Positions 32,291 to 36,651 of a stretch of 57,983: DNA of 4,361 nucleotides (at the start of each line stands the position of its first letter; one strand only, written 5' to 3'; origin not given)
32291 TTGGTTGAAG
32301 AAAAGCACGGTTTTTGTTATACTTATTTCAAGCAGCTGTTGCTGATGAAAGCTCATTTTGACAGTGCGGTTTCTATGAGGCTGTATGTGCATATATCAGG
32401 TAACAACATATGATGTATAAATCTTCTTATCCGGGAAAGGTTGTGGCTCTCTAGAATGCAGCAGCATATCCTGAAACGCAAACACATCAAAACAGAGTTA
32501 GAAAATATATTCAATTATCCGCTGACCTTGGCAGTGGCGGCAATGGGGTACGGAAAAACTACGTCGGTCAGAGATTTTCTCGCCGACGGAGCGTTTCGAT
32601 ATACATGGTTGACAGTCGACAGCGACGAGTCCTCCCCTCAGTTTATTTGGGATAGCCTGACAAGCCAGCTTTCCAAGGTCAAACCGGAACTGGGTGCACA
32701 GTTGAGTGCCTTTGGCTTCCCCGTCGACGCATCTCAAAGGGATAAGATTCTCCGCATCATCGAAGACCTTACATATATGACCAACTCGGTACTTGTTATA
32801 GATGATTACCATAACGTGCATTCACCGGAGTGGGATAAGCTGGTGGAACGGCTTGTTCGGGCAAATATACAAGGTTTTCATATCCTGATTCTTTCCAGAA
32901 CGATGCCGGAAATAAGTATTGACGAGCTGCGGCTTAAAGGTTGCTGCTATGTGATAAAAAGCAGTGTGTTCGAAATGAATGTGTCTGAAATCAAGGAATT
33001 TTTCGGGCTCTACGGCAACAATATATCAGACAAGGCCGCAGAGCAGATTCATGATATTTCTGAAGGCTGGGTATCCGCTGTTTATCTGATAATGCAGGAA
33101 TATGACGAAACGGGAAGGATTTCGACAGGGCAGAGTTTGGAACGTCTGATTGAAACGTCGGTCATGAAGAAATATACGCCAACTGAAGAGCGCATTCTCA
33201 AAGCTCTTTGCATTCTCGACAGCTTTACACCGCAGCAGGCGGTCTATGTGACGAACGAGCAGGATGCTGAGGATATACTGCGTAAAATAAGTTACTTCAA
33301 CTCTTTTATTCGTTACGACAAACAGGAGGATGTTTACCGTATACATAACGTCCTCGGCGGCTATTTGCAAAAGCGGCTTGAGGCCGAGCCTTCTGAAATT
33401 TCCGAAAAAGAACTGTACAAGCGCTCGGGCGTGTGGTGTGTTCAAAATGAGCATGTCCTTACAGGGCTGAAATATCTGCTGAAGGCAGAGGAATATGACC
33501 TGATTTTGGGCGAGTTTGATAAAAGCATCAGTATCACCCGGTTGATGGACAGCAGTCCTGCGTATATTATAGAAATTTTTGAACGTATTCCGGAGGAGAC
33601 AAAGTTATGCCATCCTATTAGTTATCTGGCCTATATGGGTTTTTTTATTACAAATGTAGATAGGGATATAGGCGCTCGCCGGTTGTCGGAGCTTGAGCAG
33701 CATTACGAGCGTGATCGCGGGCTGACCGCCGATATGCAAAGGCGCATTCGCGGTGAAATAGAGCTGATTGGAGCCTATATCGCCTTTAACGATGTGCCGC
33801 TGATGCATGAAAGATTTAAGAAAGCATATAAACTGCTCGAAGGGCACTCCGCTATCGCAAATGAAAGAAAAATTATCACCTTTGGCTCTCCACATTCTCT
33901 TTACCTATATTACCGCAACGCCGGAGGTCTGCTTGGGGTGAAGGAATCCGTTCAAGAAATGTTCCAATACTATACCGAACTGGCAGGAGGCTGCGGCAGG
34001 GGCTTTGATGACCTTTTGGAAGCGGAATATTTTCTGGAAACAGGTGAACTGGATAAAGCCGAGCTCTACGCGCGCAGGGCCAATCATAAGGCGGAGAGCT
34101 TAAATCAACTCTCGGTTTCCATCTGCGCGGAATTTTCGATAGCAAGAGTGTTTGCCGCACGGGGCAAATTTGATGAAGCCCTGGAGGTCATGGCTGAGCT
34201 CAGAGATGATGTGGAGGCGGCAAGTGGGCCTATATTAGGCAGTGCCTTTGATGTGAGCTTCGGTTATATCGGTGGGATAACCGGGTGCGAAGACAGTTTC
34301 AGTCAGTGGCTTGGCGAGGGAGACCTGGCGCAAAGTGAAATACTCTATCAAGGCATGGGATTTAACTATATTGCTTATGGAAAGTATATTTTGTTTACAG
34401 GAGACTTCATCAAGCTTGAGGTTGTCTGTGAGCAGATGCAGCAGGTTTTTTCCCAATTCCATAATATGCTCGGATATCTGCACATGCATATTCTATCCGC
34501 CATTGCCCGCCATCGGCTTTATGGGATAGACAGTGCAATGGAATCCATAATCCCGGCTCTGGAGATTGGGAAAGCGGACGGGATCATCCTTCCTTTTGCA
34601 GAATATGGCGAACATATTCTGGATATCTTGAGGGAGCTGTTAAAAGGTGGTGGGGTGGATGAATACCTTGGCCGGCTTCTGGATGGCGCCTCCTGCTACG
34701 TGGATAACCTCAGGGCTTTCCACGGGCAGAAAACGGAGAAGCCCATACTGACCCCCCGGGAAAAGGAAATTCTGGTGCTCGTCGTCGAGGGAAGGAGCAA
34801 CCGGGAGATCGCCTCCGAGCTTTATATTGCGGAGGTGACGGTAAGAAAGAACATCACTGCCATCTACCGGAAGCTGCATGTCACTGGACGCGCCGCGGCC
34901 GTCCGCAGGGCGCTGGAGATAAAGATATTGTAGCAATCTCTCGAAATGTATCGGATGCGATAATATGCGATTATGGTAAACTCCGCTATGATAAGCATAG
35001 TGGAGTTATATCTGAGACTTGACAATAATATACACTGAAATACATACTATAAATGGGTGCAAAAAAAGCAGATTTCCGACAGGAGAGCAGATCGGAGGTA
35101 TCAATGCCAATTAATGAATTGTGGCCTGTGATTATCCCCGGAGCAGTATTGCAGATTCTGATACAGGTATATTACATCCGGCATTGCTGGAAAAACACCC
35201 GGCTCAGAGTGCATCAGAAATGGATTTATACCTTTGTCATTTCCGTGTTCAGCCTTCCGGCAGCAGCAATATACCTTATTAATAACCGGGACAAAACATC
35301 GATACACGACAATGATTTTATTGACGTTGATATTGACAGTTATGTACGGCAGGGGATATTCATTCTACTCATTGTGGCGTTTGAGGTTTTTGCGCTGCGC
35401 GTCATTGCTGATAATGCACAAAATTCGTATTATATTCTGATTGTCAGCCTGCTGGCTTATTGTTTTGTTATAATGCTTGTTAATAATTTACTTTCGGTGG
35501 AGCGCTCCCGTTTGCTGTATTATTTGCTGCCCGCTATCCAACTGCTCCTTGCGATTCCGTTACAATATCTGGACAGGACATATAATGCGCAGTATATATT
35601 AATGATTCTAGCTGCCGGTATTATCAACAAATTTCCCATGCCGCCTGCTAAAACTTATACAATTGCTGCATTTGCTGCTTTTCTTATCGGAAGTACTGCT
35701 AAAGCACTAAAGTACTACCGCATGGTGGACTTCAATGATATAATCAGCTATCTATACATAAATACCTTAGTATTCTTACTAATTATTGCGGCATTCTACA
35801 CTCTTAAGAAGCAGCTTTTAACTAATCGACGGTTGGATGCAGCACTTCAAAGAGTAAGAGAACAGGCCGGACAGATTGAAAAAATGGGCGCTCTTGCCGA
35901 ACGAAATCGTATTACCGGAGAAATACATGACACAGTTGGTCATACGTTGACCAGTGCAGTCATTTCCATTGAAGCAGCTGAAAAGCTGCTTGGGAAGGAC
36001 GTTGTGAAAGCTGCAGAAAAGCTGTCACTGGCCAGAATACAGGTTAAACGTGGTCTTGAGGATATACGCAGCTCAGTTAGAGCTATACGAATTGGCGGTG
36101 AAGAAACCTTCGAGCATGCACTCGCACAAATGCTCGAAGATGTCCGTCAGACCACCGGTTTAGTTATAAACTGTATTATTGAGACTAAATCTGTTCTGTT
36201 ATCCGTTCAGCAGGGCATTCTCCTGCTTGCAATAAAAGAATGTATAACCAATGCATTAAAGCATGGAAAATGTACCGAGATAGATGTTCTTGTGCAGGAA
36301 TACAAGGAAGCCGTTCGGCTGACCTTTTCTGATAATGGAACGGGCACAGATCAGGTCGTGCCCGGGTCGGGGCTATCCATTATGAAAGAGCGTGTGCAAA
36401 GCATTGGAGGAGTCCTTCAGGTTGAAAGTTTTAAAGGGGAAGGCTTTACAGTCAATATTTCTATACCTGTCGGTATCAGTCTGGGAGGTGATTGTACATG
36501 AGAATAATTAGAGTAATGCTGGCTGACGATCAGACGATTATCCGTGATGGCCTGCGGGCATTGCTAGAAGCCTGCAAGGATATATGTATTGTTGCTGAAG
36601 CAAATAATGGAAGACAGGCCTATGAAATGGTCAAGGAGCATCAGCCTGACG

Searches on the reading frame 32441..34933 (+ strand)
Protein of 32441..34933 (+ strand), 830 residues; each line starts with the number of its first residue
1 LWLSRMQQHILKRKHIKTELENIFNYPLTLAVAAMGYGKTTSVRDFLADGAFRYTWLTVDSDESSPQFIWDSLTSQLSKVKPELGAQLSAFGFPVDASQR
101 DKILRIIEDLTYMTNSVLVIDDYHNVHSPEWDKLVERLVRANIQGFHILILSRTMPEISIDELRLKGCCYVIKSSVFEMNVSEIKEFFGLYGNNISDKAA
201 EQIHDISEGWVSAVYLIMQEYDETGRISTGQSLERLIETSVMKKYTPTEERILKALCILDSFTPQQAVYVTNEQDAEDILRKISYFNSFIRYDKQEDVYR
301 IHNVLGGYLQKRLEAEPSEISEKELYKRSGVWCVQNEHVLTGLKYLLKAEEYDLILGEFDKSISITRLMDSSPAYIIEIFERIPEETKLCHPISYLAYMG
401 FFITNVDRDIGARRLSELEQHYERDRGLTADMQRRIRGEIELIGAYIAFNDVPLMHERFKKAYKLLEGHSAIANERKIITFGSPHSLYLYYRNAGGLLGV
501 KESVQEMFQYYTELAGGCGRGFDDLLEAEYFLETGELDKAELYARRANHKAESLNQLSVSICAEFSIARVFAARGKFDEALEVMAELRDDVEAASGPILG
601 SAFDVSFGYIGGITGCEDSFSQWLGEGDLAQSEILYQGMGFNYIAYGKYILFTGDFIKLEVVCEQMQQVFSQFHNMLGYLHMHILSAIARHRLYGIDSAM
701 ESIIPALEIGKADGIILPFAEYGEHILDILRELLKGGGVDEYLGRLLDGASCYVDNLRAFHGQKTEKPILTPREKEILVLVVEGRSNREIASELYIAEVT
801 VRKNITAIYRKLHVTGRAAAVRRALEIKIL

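Call 69: search_protein_families(library=pfam, proteins=[window:32441-34933:+], max_evalue=0.00001)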
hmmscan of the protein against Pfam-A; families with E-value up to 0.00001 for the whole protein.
window:32441-34933:+ (830 aa): 3 families
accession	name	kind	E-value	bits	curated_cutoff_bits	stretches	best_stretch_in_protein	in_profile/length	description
PF00196.25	GerE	-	7.4e-15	54.8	23.5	1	769-824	2-57/57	Bacterial regulatory proteins, luxR family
PF17874.7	TPR_MalT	-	8.8e-13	48.7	45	1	486-735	85-335/336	MalT-like TPR region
PF08281.18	Sigma70_r4_2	-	1.7e-06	28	25.7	1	770-812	11-54/54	Sigma-70, region 4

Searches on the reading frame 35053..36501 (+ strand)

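Call 69: search_protein_families(library=pfam, proteins=[window:35053-36501:+], max_evalue=0.00001)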
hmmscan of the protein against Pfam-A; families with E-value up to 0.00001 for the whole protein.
window:35053-36501:+ (482 aa): 2 families
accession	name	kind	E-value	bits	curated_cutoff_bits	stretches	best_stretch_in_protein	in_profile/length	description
PF07730.19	HisKA_3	-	3.8e-13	50.2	24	1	283-346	1-64/68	Histidine kinase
PF02518.31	HATPase_c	-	4.3e-11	43.7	26.4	1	390-473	6-109/111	Histidine kinase-, DNA gyrase B-, and HSP90-like ATPase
